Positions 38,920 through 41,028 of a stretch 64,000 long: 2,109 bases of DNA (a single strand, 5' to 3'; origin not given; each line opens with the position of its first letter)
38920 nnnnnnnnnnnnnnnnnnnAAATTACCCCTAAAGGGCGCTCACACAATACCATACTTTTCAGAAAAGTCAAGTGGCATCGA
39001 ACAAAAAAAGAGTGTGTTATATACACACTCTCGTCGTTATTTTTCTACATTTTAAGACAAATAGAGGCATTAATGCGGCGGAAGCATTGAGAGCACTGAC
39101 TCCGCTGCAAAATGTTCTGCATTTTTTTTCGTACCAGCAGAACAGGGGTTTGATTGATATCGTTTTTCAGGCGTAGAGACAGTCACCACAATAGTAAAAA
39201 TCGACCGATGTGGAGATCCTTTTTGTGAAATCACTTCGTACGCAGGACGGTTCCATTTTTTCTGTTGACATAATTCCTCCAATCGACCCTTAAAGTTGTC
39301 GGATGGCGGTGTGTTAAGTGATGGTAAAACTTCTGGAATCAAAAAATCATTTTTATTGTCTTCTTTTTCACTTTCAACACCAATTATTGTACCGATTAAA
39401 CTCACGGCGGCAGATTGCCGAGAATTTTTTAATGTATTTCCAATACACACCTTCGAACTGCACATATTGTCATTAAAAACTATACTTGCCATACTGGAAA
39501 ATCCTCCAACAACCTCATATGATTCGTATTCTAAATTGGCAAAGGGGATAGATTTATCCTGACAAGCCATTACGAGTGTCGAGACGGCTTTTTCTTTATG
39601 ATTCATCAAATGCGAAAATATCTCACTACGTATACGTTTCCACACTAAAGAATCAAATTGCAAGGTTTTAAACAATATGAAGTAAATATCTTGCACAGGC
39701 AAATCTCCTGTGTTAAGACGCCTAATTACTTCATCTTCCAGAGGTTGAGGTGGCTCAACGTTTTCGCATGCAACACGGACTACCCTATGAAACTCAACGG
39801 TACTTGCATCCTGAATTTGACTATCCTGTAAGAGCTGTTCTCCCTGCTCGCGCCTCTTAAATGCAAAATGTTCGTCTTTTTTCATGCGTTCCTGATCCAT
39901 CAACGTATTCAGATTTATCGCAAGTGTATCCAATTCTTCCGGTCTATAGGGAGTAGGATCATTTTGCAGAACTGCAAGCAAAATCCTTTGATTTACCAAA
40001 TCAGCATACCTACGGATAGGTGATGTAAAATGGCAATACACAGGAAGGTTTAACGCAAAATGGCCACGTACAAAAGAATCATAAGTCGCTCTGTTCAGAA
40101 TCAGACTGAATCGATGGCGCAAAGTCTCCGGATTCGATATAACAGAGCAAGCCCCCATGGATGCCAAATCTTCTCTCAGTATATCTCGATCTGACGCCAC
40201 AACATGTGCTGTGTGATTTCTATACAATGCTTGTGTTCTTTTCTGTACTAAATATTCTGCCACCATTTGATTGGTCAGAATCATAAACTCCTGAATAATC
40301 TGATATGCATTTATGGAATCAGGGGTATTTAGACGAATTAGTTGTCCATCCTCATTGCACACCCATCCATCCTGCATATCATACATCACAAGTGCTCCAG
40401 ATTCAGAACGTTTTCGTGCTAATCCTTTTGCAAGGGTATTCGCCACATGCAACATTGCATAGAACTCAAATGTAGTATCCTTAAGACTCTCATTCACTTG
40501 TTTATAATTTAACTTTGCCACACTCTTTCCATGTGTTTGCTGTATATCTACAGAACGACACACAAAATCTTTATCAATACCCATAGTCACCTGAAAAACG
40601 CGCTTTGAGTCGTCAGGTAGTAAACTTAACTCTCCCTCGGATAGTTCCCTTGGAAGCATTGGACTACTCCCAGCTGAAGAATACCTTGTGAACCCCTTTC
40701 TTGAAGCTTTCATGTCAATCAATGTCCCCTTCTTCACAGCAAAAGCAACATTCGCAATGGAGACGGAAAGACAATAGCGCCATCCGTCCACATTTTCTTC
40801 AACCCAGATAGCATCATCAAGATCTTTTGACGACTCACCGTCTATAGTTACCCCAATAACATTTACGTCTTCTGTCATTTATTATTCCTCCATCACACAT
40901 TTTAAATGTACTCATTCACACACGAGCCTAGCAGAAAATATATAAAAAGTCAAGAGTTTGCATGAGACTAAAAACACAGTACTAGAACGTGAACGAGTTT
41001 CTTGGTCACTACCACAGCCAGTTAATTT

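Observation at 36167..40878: Exoribonuclease and helicase each carrying tandem dsRNA-binding domains: a candidate dsRNA surveillance module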

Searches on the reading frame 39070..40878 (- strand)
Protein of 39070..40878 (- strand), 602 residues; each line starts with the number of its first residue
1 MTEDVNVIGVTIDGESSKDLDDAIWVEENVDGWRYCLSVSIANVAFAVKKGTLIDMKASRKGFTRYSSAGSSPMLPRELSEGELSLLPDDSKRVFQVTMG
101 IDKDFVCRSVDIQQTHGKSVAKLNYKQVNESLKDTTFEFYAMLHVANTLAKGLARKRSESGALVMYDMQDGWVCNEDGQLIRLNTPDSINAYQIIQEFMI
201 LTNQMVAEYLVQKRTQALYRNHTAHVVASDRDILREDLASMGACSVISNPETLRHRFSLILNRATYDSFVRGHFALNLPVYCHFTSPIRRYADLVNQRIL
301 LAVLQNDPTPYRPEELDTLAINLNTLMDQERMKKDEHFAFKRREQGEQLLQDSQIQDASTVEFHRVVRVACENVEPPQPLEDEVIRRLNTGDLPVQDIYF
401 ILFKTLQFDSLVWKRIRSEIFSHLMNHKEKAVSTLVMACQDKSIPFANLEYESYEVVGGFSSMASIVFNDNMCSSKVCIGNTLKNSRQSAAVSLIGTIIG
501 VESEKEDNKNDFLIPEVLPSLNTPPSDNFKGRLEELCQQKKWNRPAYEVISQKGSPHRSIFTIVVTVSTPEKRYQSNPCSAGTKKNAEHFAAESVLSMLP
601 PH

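Call 4: search_protein_families(library=pfam, proteins=[window:39070-40878:-], max_evalue=1)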
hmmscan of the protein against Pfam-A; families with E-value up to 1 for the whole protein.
window:39070-40878:- (602 aa): 4 families
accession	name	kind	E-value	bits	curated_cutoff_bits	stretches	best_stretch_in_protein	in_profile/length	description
PF00773.25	RNB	-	4.9e-63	213.8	29.3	1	10-306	10-326/326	RNB domain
PF00035.32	dsrm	-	4.9e-13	49.9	23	1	530-598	2-65/66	Double-stranded RNA binding motif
PF14709.13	DND1_DSRM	-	1e-08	35.8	25.7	1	532-599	6-79/80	double strand RNA binding domain from DEAD END PROTEIN 1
PF24385.1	DSRM_DHX29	-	0.0033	18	27.4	1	533-575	7-45/149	ATP-dependent RNA helicase DHX29, DSRM-like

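Call 5: search_protein_families(library=ncbifam, proteins=[window:39070-40878:-], max_evalue=1)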
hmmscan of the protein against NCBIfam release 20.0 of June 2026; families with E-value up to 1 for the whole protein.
window:39070-40878:- (602 aa): 8 families
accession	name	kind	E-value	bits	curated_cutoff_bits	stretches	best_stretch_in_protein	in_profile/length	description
TIGR02063.1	RNase_R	equivalog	7.2e-59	199.8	597.85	2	9-223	255-475/711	ribonuclease R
TIGR00358.1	3_prime_RNase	superfamily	2.4e-53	181.5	368.6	1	10-330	204-548/657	VacB/RNase II family 3'-5' exoribonuclease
NF003455.0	PRK05054.1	equivalog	4.7e-37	127.5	542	1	10-332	199-541/645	exoribonuclease II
TIGR02062.1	RNase_B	equivalog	6.8e-35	120.2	641.9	1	10-324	199-536/646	exoribonuclease II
NF008648.0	PRK11642.1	equivalog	3.5e-33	114.9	982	1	10-303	269-585/813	ribonuclease R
TIGR02191.1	RNaseIII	equivalog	2.7e-10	40.2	166.25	1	522-597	146-217/219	ribonuclease III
TIGR04238.1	seadorna_dsRNA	equivalog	6.8e-05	22.7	125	1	528-595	1-63/201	seadornavirus double-stranded RNA-binding protein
NF041734.1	resp_reg_RppA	equivalog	0.033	13.5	250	1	167-257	137-227/229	two-component system response regulator RppA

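Call 6: find_homologous_proteins(query=window:39070-40878:-)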
Query window:39070-40878:- (602 aa): 7571 proteins with E <= 0.001 among 8000 candidates; the best 120 are listed.
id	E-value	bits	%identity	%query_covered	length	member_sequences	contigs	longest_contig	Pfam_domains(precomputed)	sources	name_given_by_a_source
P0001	0.0e+0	1366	100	100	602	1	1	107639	PF14709.14,PF00773.26,PF00035.33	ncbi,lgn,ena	-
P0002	4.9e-109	384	39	100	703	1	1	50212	PF14709.14,PF00773.26,PF00035.33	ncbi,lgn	-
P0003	2.4e-106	375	35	99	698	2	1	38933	PF14709.14,PF00773.26,PF00035.33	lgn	-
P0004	5.1e-103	364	36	99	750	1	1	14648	PF14709.14,PF00773.26,PF00035.33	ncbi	-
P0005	4.7e-102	361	36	98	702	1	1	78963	PF14709.14,PF00773.26,PF00035.33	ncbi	-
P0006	5.2e-101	357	36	99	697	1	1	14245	PF14709.14,PF00773.26,PF00035.33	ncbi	-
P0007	2.8e-100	355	36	99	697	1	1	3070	PF14709.14,PF00773.26,PF00035.33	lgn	-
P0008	4.3e-99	351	33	99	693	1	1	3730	PF00773.26,PF00035.33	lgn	-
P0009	8.5e-98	347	36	99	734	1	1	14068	PF14709.14,PF00773.26,PF00035.33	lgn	-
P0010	1.1e-97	346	34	99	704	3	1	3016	PF14709.14,PF00773.26,PF00035.33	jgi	-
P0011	1.1e-96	343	33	99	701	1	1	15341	PF00773.26,PF00035.33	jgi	-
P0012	1.2e-94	336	35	98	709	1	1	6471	PF14709.14,PF00773.26,PF00035.33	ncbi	-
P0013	7.5e-92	327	34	99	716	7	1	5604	PF14709.14,PF00773.26,PF00035.33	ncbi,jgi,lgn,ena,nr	ncbi:MAG TPA: RNB domain-containing ribonuclease [Candidatus Nanoarchaeia archaeon]|nr:RNB domain-co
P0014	2.1e-90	322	33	99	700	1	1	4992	PF14709.14,PF00773.26,PF00035.33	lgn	-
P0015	1.3e-87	313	33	99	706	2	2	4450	PF00773.26,PF00035.33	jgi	jgi:ribonuclease R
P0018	1.7e-85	306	34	99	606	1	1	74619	PF00773.26,PF00035.33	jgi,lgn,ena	-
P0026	8.6e-82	294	34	98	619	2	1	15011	PF00773.26,PF00035.33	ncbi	-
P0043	1.7e-73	266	32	100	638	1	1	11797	PF00773.26,PF00035.33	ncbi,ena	-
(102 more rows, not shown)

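Call 8: search_protein_families(library=padloc, proteins=[window:39070-40878:-], max_evalue=0.1)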
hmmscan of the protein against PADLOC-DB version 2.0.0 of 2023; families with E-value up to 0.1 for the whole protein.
window:39070-40878:- (602 aa): 0 families

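Call 9: search_protein_families(library=phrogs, proteins=[window:39070-40878:-], max_evalue=0.1)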
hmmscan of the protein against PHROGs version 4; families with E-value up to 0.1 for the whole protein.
window:39070-40878:- (602 aa): 2 families
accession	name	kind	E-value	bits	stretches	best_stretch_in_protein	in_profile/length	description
phrog_13933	-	DNA, RNA and nucleotide metabolism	3.1e-55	188.6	1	8-316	224-559/677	nuclease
phrog_28637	-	unknown function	2.4e-05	24.8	1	527-599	161-230/233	-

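Call 11: search_solved_structures(query=window:39070-40878:-, max_evalue=0.01)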
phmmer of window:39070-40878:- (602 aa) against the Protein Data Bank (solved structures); distinct sequences matched with E-value up to 0.01: 41.
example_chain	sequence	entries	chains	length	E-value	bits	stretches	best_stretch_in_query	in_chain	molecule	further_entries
5xgu_B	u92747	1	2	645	5.4e-28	101.1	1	10-304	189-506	Ribonuclease R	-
8cdu_C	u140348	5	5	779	3.1e-26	95.3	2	8-223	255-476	Ribonuclease R | RNase R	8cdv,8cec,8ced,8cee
2id0_A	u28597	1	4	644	1.8e-22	82.9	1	3-319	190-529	Exoribonuclease 2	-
2ix0_A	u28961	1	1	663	2e-22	82.7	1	3-319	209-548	EXORIBONUCLEASE 2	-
2ix1_A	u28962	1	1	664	9.9e-22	80.4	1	3-319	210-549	EXORIBONUCLEASE 2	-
4pmw_A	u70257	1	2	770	1.1e-18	70.4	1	11-324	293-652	DIS3-like exonuclease 2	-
7tuv_A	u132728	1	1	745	2.6e-18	69.2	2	10-224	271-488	Ribonuclease RRP44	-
6h25_J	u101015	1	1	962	1.7e-17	66.5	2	11-226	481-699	Exosome complex exonuclease RRP44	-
6d6q_K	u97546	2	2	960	1.7e-17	66.5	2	11-226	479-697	Exosome complex exonuclease RRP44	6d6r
7dcy_A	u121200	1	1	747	3.5e-17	65.4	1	7-328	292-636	Ribonuclease R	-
8e29_A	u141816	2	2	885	4.3e-17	65.1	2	11-223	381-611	DIS3-like exonuclease 2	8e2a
4ro1_B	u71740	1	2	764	1.7e-16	63.2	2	6-223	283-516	DIS3-like exonuclease 2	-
8e27_A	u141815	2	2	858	1.8e-16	63.1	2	270-321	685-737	DIS3-like exonuclease 2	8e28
7dic_A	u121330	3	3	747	4.4e-16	61.8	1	7-328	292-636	Ribonuclease R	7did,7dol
9cy7_A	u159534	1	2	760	8.1e-16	60.9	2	6-223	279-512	DIS3-like exonuclease 2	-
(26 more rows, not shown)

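Call 22: find_encoding_contigs(protein=P0001, flank=10000, max_places=2)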
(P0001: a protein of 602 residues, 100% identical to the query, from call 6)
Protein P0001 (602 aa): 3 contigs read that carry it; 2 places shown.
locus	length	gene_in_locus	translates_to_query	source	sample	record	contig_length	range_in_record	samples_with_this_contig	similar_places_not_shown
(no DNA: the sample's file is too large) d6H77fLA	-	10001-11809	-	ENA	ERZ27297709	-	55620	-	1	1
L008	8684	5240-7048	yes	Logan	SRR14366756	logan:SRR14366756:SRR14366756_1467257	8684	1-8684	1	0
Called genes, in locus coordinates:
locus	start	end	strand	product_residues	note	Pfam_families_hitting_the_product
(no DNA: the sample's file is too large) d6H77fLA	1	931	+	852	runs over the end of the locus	PF00690:Cation_ATPase_N, PF00122:E1-E2_ATPase, PF00702:Hydrolase, PF13246:Cation_ATPase, PF00689:Cation_ATPase_C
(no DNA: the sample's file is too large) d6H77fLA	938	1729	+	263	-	PF03808:Glyco_tran_WecG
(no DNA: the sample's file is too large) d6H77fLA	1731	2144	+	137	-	PF00814:TsaD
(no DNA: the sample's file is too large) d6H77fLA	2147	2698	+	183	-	PF01625:PMSR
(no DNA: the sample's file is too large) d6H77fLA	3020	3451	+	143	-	PF02381:MraZ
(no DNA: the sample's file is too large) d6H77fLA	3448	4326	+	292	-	PF01795:Methyltransf_5, PF13649:Methyltransf_25 (faint)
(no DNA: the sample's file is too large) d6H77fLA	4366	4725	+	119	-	-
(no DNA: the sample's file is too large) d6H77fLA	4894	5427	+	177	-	-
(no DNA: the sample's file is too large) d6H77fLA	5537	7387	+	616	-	PF03717:PBP_dimer, PF00905:Transpeptidase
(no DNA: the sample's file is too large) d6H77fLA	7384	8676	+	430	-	PF08245:Mur_ligase_M, PF02875:Mur_ligase_C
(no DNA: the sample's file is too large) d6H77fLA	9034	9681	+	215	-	-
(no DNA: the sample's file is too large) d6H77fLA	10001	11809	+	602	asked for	PF00773:RNB, PF00035:dsrm, PF14709:DND1_DSRM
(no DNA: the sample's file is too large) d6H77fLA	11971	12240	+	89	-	-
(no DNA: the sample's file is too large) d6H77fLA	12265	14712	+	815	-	PF04851:ResIII, PF00271:Helicase_C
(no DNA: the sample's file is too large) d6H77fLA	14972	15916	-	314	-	-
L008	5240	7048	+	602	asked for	PF00773:RNB, PF00035:dsrm, PF14709:DND1_DSRM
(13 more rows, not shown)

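Call 26: find_related_loci(query=window:39070-40878:-, collection=genome_contigs, flank=10000)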
Query window:39070-40878:- (602 aa) in genome_contigs; peptide patterns used: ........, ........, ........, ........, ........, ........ (x = any residue, [..] = any of these).
75 stretches matched a pattern; 2 encode a relative of the query (tblastn E <= 1e-3); 2 distinct loci.
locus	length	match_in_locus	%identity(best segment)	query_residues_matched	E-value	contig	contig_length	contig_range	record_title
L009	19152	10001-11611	30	7-548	5e-67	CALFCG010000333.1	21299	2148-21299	MAG: uncultured cyanobacterium isolate R2_Bin_METABAT__82_1 genome assembly, contig: c_000002893136, whole genome shotgu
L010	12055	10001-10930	32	10-300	5e-34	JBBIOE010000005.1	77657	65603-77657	MAG: Archangiaceae bacterium isolate PLS170224_bin_272 NODE_217_length_77657_cov_3.25339, whole genome shotgun sequence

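Call 43: find_encoding_contigs(protein=P0002, flank=8000, max_places=1)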
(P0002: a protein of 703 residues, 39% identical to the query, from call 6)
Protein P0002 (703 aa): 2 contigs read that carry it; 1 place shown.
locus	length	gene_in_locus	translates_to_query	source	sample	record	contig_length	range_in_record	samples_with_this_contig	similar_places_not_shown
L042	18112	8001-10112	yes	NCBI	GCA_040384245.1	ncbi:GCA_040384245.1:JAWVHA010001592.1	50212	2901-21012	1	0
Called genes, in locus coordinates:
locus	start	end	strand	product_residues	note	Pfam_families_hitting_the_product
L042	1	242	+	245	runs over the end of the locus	-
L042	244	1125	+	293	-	PF04072:LCM (weak)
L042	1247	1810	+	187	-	PF00117:GATase, PF07722:Peptidase_C26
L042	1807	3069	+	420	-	PF00425:Chorismate_bind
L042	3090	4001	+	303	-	PF00583:Acetyltransf_1, PF13673:Acetyltransf_10, PF13508:Acetyltransf_7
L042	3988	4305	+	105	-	PF01035:DNA_binding_1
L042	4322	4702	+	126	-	-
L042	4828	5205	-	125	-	PF18823:InPase (weak)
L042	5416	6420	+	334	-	PF13793:Pribosyltran_N, PF24390:PRTase-CE (faint), PF00156:Pribosyltran, PF14572:Pribosyl_synth (faint)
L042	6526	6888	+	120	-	PF23477:zf_Tbcl_2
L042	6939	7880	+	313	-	PF18723:HMUDK_hel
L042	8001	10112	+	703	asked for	PF00773:RNB, PF14709:DND1_DSRM (faint), PF00035:dsrm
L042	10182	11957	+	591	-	PF00664:ABC_membrane, PF02463:SMC_N (weak), PF00005:ABC_tran, PF13191:AAA_16 (weak)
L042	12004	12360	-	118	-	-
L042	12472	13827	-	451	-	-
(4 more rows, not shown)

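Call 44: find_encoding_contigs(protein=P0005, flank=8000, max_places=1)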
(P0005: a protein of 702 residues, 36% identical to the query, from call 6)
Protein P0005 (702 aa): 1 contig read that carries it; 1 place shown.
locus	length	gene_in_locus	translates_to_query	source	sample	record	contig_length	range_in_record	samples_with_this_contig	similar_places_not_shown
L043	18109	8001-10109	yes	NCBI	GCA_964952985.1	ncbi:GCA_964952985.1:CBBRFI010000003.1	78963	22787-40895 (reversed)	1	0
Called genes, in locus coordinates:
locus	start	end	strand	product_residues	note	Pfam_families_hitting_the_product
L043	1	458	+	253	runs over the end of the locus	PF21694:DNA_pol3_delta_C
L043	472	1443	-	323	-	PF09864:MliC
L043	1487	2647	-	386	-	PF03703:bPH_2, PF24649:DUF7642 (faint), PF03703:bPH_2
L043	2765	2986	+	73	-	-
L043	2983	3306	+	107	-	-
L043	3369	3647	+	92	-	-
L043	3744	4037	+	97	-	-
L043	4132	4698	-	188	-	-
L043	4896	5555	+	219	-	-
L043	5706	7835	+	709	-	PF04542:Sigma70_r2, PF04539:Sigma70_r3 (weak), PF04545:Sigma70_r4 (weak)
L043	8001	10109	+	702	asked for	PF00773:RNB, PF00035:dsrm, PF14709:DND1_DSRM (faint), PF00035:dsrm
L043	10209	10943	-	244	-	PF01978:TrmB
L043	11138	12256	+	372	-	-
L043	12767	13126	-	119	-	-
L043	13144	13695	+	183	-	PF00588:SpoU_methylase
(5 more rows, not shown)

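Call 45: find_encoding_contigs(protein=P0018, flank=8000, max_places=1)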
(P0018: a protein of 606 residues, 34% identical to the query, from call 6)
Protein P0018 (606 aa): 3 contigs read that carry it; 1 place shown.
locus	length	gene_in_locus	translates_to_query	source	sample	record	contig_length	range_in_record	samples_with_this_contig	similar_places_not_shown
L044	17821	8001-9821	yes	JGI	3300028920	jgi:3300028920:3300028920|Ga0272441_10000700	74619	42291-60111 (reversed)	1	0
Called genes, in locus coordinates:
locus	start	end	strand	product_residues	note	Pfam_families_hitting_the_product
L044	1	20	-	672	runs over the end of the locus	-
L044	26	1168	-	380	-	-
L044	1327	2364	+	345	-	PF26356:Pelota_N, PF03465:eRF1_3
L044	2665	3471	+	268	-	PF01978:TrmB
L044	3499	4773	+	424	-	PF01409:tRNA-synt_2d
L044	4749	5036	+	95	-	PF01409:tRNA-synt_2d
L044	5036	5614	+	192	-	PF04893:Yip1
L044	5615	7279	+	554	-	PF18262:PhetRS_B1 (faint), PF03484:B5, PF17759:tRNA_synthFbeta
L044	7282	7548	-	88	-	-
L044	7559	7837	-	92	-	PF01199:Ribosomal_L34e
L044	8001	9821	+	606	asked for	PF00773:RNB, PF00035:dsrm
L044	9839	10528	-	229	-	PF04402:SIMPL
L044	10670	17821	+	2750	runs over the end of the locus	PF19077:Big_13 (faint), PF13620:CarboxypepD_reg, PF13715:CarbopepD_reg_2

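Call 47: list_cluster_members(proteins=[P0001, P0121, P0122, P0002, P0004, P0005, P0006, P0012, P0026, P0043])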
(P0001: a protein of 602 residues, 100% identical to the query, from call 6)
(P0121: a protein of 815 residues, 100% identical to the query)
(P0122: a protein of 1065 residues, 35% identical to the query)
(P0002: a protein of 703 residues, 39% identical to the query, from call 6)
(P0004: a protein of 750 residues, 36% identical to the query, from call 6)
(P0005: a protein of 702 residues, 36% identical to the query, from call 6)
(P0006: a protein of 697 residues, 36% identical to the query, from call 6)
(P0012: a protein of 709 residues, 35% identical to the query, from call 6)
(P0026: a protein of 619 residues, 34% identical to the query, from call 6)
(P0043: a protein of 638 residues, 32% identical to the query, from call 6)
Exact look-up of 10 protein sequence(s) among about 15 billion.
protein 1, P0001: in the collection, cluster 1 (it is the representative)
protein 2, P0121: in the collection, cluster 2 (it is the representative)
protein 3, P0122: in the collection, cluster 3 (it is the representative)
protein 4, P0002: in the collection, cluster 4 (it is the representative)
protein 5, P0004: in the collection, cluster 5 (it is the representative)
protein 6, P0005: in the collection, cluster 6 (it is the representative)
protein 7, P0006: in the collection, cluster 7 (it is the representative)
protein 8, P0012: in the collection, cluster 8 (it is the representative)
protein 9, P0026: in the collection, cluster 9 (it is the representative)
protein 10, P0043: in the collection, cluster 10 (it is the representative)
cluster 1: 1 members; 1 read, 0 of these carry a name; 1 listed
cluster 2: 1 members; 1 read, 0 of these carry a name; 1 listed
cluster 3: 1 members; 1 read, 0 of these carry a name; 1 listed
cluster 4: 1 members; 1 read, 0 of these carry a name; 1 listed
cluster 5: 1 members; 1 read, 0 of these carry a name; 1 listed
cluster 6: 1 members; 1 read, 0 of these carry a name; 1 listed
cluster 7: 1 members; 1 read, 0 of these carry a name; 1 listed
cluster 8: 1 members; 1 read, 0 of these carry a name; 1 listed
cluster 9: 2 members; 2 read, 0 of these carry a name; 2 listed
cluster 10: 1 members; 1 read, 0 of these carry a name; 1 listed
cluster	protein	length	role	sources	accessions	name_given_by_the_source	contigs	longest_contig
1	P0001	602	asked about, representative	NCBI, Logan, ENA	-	-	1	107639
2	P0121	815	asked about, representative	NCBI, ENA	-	-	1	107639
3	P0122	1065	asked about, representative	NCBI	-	-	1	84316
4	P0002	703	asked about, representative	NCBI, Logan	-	-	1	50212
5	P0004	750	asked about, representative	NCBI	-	-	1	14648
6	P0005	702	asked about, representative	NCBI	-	-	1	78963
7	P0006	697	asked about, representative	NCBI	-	-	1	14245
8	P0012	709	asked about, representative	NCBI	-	-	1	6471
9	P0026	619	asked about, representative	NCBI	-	-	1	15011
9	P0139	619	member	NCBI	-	-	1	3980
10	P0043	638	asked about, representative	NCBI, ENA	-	-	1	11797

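Call 53: search_dna_similar(query=window:39070-40878:-, collection=plasmids, mode=protein, max_rows=25)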
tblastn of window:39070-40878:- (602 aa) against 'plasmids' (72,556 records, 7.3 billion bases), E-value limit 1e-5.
Records with a match: 187; places in all: 211; records where one place covers at least 80% of the query: 43.
Best place of each record, by identity: <60% 187.
By first word of the organism name: Rhodococcus 36; Acaryochloris 14; Escherichia 10; Pseudomonas 9; Vibrio 8; Klebsiella 7; Azospirillum 7; Streptomyces 6; Variovorax 5; Paracoccus 5; and 48 more.
By predicted mobility (MOB-suite, as given by PLSDB): non-mobilizable 136; mobilizable 32; conjugative 19.
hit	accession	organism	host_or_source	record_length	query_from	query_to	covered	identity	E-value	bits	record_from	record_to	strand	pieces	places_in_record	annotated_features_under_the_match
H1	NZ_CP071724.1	Acaryochloris sp. 'Moss Beach'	culture,intertidal zone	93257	6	599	99%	30.1%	8e-60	223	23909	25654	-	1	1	RNB domain-containing ribonuclease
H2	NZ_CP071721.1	Acaryochloris sp. 'Moss Beach'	culture,intertidal zone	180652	6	599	99%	29.6%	2e-58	219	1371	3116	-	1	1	RNB domain-containing ribonuclease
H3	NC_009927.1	Acaryochloris marina MBIC11017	-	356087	1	551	92%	31.7%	5e-72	259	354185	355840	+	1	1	ribonuclease catalytic domain-containing protein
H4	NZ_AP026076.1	Acaryochloris marina MBIC10699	cell culture,Ascidian, Diplosoma similis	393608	1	551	92%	31.7%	5e-72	259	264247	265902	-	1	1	ribonuclease catalytic domain-containing protein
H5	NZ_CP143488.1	Pseudomonas silesiensis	single cell,landfill for plastics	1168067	1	596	99%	28.3%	5e-50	194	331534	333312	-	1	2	record has no annotation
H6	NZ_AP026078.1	Acaryochloris marina MBIC10699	cell culture,Ascidian, Diplosoma similis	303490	6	547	90%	30.9%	3e-72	260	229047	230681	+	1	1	RNB domain-containing ribonuclease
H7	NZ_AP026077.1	Acaryochloris marina MBIC10699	cell culture,Ascidian, Diplosoma similis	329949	6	547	90%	30.9%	3e-72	260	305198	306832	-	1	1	RNB domain-containing ribonuclease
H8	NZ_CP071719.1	Acaryochloris sp. 'Moss Beach'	culture,intertidal zone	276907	6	551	91%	30.7%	9e-71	256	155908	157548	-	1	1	ribonuclease catalytic domain-containing protein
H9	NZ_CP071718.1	Acaryochloris sp. 'Moss Beach'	culture,intertidal zone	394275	7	551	91%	30.7%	7e-71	256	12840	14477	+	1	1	RNB domain-containing ribonuclease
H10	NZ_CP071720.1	Acaryochloris sp. 'Moss Beach'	culture,intertidal zone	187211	7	551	91%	30.7%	9e-71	256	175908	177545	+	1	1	ribonuclease catalytic domain-containing protein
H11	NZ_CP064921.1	Acaryochloris marina S15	cell culture,surface of Pikea pinnata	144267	7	551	91%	30.7%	1e-70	255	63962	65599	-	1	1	RNB domain-containing ribonuclease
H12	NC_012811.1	Methylorubrum extorquens AM1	-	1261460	9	581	95%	29.2%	2e-62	231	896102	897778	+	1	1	none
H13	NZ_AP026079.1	Acaryochloris marina MBIC10699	cell culture,Ascidian, Diplosoma similis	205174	6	599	99%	28.1%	3e-51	198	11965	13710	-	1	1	RNB domain-containing ribonuclease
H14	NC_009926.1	Acaryochloris marina MBIC11017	-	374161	6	547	90%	30.7%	3e-70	254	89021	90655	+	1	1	RNB domain-containing ribonuclease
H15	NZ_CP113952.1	Rhodococcus sp. JS3073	culture,soil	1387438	12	596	97%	27.5%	2e-46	183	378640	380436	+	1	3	record has no annotation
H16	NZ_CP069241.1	Rhodococcus sp. USK13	cell culture,Sand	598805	4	596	99%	27.0%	4e-44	177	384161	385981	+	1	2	RNB domain-containing ribonuclease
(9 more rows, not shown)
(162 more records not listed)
